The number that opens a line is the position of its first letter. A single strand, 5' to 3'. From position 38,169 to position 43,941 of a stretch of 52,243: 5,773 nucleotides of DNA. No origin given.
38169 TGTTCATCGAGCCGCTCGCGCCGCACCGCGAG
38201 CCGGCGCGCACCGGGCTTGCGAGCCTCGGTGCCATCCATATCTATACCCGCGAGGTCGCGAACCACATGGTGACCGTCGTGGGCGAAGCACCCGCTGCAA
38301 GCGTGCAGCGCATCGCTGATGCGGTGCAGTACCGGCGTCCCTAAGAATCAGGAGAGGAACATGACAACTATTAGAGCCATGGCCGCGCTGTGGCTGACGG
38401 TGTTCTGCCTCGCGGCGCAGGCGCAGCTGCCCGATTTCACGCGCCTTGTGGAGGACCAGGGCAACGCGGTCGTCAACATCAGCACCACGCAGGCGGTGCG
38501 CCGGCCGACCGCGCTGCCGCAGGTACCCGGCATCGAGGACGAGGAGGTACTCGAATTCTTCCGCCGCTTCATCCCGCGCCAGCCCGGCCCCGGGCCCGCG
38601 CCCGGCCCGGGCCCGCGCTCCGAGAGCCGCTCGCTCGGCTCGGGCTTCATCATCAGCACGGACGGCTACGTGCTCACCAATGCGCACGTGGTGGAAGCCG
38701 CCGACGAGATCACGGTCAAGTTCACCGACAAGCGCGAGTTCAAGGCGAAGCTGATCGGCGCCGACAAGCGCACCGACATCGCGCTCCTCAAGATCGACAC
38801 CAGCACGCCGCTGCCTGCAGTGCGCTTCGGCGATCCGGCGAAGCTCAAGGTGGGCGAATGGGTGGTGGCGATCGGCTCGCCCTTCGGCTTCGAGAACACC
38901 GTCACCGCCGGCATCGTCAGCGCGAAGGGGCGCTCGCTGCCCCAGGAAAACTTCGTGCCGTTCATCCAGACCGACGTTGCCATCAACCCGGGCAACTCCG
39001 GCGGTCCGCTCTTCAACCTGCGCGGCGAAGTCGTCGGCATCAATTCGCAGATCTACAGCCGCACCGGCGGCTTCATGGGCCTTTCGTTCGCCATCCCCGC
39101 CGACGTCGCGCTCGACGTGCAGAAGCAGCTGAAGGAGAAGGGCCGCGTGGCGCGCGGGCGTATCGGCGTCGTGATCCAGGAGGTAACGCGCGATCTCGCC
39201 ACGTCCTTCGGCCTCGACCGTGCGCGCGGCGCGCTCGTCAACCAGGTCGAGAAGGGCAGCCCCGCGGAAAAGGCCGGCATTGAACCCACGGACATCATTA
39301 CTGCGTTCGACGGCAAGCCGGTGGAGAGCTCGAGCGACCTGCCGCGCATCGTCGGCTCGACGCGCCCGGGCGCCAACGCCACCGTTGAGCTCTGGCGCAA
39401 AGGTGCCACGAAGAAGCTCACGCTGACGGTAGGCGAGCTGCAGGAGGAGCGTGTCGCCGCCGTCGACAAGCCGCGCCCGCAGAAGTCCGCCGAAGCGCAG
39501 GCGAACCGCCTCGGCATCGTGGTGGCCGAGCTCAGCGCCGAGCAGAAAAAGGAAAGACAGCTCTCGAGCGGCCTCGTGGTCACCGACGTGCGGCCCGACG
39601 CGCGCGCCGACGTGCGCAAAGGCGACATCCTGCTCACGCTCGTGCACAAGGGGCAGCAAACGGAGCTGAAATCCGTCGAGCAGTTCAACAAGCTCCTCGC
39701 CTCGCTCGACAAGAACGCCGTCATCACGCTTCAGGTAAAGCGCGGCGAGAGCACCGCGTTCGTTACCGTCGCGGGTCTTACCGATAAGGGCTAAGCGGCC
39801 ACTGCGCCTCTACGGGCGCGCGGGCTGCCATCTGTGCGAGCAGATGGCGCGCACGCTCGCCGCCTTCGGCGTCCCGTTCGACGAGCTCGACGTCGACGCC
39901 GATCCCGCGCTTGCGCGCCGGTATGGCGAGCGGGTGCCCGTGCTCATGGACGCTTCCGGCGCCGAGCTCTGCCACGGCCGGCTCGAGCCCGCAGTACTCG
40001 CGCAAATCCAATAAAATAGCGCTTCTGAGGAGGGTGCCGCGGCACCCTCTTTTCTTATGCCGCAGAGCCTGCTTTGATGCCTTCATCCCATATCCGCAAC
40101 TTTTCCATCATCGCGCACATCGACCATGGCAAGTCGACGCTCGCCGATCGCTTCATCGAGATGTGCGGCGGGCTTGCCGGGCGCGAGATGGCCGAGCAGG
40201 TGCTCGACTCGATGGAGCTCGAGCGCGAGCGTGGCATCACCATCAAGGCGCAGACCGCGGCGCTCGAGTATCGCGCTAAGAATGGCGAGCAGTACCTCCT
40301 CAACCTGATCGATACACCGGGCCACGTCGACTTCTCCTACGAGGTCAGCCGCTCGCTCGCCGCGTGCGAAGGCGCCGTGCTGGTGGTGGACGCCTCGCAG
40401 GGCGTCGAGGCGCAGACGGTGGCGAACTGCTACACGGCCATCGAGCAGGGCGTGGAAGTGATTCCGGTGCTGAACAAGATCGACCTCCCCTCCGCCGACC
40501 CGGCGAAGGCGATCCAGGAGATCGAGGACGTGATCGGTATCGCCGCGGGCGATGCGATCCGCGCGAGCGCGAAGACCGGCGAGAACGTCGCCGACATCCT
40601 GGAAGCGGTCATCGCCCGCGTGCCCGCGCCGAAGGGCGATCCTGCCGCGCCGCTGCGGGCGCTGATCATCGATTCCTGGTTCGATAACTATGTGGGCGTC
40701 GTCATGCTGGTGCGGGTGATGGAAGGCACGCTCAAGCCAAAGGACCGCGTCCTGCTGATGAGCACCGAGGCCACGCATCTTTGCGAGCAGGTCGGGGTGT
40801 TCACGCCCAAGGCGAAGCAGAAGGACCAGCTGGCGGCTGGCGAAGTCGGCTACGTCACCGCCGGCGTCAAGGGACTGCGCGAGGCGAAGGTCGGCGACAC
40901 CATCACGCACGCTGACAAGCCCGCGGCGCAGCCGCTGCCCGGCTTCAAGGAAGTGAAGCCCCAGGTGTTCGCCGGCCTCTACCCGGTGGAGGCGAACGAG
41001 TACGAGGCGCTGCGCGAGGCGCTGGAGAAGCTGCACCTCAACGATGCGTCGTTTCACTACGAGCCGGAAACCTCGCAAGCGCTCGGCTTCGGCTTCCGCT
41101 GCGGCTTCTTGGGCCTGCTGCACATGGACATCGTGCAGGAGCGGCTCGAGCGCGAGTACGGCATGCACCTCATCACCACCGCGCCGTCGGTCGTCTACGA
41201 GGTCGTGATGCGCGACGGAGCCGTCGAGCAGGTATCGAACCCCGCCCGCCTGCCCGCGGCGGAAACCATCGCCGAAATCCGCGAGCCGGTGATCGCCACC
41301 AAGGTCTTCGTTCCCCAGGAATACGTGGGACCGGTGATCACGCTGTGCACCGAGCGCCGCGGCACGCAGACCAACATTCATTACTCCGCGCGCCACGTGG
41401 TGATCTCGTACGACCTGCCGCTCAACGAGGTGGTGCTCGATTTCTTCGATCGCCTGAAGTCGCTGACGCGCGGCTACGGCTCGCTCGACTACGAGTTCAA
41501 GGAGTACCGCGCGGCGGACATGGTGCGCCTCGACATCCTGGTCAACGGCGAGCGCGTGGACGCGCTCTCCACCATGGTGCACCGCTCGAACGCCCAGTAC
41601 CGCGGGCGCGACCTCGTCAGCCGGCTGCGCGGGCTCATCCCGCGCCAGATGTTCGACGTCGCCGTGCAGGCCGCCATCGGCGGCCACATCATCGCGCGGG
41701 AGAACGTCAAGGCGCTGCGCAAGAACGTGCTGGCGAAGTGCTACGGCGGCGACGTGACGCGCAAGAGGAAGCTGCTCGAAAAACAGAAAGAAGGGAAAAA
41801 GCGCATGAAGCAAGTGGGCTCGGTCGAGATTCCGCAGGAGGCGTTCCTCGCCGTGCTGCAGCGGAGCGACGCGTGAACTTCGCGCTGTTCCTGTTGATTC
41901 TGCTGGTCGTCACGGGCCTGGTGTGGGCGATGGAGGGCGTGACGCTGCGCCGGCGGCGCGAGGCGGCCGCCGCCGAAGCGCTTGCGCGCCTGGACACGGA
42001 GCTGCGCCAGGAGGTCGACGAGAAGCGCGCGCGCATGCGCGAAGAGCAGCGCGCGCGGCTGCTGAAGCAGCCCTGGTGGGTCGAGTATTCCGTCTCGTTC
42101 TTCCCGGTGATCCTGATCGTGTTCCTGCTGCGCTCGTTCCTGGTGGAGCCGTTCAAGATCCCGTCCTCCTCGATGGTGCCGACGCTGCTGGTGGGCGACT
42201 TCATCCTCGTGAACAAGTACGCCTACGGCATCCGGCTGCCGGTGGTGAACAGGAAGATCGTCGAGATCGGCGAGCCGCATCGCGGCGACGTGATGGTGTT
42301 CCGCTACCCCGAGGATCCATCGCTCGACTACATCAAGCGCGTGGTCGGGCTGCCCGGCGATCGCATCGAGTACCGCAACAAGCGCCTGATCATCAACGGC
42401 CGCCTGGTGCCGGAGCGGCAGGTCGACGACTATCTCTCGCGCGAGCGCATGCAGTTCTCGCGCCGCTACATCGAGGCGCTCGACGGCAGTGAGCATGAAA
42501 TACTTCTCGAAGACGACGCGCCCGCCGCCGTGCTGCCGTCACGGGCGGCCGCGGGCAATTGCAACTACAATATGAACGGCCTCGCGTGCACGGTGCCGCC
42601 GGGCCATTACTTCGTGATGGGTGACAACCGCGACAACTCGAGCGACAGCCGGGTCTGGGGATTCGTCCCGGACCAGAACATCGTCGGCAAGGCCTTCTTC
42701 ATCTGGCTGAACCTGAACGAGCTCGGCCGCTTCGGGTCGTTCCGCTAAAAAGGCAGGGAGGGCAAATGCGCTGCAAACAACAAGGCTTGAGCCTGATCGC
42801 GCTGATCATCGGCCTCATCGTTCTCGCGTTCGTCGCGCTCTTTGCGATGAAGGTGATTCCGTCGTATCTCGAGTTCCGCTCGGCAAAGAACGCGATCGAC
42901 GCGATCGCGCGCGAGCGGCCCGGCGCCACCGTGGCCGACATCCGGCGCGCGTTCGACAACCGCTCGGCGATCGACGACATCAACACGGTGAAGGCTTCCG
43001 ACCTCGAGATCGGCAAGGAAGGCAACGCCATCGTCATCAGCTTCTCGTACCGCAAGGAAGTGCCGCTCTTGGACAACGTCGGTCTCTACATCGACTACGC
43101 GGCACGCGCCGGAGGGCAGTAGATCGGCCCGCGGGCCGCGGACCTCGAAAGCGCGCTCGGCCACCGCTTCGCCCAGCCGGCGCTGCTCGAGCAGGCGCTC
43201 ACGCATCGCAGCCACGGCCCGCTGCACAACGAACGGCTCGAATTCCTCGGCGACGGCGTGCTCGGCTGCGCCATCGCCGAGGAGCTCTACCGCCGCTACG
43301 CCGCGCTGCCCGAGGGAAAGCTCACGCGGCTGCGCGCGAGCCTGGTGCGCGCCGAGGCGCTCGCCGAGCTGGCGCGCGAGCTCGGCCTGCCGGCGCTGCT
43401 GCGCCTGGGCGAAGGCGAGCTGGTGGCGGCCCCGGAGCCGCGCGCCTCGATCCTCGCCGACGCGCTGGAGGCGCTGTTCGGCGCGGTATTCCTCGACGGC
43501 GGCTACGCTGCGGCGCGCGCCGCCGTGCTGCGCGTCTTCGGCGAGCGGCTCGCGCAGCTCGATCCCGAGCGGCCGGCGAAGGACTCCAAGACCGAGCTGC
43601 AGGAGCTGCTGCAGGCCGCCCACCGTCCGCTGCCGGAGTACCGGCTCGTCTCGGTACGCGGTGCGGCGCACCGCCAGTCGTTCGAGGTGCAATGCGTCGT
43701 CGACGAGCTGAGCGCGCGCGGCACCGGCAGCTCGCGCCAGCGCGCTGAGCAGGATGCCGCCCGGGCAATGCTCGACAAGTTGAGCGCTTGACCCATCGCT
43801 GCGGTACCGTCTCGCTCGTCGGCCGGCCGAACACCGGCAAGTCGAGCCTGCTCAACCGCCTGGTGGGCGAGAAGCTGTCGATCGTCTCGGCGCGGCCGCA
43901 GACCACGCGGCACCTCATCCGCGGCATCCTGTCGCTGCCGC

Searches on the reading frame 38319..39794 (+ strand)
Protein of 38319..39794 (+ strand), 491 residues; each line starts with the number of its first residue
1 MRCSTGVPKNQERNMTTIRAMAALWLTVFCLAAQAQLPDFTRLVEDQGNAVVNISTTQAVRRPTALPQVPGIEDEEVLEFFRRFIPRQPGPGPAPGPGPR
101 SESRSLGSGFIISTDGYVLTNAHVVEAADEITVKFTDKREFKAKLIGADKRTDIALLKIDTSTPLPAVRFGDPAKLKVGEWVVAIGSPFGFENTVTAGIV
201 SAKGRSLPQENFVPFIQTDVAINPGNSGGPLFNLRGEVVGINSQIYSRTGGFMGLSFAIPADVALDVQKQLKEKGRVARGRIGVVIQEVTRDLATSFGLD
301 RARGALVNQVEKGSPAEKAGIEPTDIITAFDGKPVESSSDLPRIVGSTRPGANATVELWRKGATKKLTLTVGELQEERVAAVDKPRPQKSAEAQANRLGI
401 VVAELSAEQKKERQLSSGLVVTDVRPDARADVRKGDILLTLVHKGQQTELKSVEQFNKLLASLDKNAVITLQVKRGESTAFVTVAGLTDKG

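Call 30: find_encoding_contigs(protein=window:38319-39794:+, flank=10000, max_places=10)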
Protein window:38319-39794:+ (491 aa): no gene with exactly this product is on record in the collection.

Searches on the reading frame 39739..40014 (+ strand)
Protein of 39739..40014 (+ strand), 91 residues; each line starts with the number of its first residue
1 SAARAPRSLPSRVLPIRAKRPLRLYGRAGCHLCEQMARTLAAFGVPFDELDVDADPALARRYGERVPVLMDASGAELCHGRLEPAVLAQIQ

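Call 6: search_protein_families(library=ncbifam, proteins=[window:39739-40014:+], max_evalue=0.001)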
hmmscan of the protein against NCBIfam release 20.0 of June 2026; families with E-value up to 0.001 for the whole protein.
window:39739-40014:+ (91 aa): 5 families
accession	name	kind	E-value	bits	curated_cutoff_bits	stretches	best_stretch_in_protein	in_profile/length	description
NF041212.1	Uxx_star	subfamily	6.7e-06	26.3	66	1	24-61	3-40/70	Uxx-star family glutaredoxin-like (seleno)protein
NF047338.1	gluta_UXX_star_3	exception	7.8e-06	25.9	97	1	24-58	3-37/70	UXX-star (seleno)protein family 3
TIGR02196.1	GlrX_YruB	hypoth_equivalog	2e-05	25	88.55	1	23-60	3-40/74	glutaredoxin-like protein, YruB-family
TIGR02200.1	GlrX_actino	hypoth_equivalog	0.00011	22.5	89.5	1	22-60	2-40/77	mycoredoxin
NF045501.1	HUGP_GUXX-star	exception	0.00077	19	325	1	21-60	166-205/236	HUGP/GUXX-star fusion selenoprotein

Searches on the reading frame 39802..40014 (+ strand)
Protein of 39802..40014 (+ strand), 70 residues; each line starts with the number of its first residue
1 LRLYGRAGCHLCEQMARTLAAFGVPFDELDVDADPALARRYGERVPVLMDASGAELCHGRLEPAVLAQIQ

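Call 70: search_protein_families(library=pfam, proteins=[window:39802-40014:+], max_evalue=0.001)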
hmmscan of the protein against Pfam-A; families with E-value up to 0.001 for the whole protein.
window:39802-40014:+ (70 aa): 2 families
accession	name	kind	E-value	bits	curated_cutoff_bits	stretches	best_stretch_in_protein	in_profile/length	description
PF05768.20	Glrx-like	-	2.7e-13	50.5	26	1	1-67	2-73/77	Glutaredoxin-like domain (DUF836)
PF00462.30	Glutaredoxin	-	7.7e-07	29.7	22.9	1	3-41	3-41/60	Glutaredoxin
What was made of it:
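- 39802..40014 (+): Glutaredoxin-like (DUF836) gene. This is not a loss. The gene is complete from a CTG codon 8 nt after the upstream stop. Glrx-like matches 2-73/77 from residue 1 (call 70).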

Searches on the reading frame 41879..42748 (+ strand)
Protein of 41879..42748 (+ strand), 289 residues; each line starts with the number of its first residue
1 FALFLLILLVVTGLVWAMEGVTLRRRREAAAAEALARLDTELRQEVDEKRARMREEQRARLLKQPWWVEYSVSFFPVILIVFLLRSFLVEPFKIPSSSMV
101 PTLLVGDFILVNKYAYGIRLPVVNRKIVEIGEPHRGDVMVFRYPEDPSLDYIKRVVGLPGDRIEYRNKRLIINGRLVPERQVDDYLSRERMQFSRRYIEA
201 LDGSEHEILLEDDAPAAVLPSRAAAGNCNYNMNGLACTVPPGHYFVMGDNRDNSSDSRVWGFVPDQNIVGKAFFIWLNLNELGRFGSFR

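Call 70: search_protein_families(library=pfam, proteins=[window:41879-42748:+], max_evalue=0.001)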
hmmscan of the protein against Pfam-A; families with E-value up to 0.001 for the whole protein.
window:41879-42748:+ (289 aa): 1 family
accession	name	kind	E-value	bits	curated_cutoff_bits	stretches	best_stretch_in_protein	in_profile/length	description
PF10502.14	Peptidase_S26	-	1.1e-58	198.4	22.9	1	67-276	1-167/168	Signal peptidase, peptidase S26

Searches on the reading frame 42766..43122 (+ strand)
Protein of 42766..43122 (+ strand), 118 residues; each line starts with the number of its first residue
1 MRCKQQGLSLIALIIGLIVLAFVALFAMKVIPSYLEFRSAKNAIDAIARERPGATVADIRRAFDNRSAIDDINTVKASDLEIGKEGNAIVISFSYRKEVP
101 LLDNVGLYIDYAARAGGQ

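Call 70: search_protein_families(library=pfam, proteins=[window:42766-43122:+], max_evalue=0.001)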
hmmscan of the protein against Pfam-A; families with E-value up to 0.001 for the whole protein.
window:42766-43122:+ (118 aa): 2 families
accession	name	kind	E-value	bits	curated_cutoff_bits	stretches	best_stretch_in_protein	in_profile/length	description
PF16137.10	DUF4845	-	6.3e-21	75.5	27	1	29-111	1-85/85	Domain of unknown function (DUF4845)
PF07963.17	N_methyl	-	0.00067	19.6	21.2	0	3-27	2-26/27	Prokaryotic N-terminal methylation motif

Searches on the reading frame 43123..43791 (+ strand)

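Call 6: search_protein_families(library=ncbifam, proteins=[window:43123-43791:+], max_evalue=0.001)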
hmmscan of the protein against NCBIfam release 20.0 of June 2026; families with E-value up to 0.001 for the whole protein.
window:43123-43791:+ (222 aa): 2 families
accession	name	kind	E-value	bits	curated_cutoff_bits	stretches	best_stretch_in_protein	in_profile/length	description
TIGR02191.1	RNaseIII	equivalog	1.5e-66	224.1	166.25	1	9-220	2-219/219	ribonuclease III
TIGR04238.1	seadorna_dsRNA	equivalog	5.6e-08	32.8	125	1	156-220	3-67/201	seadornavirus double-stranded RNA-binding protein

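Call 70: search_protein_families(library=pfam, proteins=[window:43123-43791:+], max_evalue=0.001)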
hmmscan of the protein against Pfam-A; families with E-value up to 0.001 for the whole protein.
window:43123-43791:+ (222 aa): 4 families
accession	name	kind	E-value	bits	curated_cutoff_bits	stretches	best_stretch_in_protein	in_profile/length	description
PF14622.11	Ribonucleas_3_3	-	5.9e-33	114.2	35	1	20-137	3-122/128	Ribonuclease-III-like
PF00636.31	Ribonuclease_3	-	7.3e-24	84.9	27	1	37-127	1-102/102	Ribonuclease III domain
PF00035.32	dsrm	-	1.8e-14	54.5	23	1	156-220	2-66/66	Double-stranded RNA binding motif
PF22935.1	RM44_endonuclase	-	8.1e-07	29.6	27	1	35-121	58-138/139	Large ribosomal subunit protein mL44, endonuclease domain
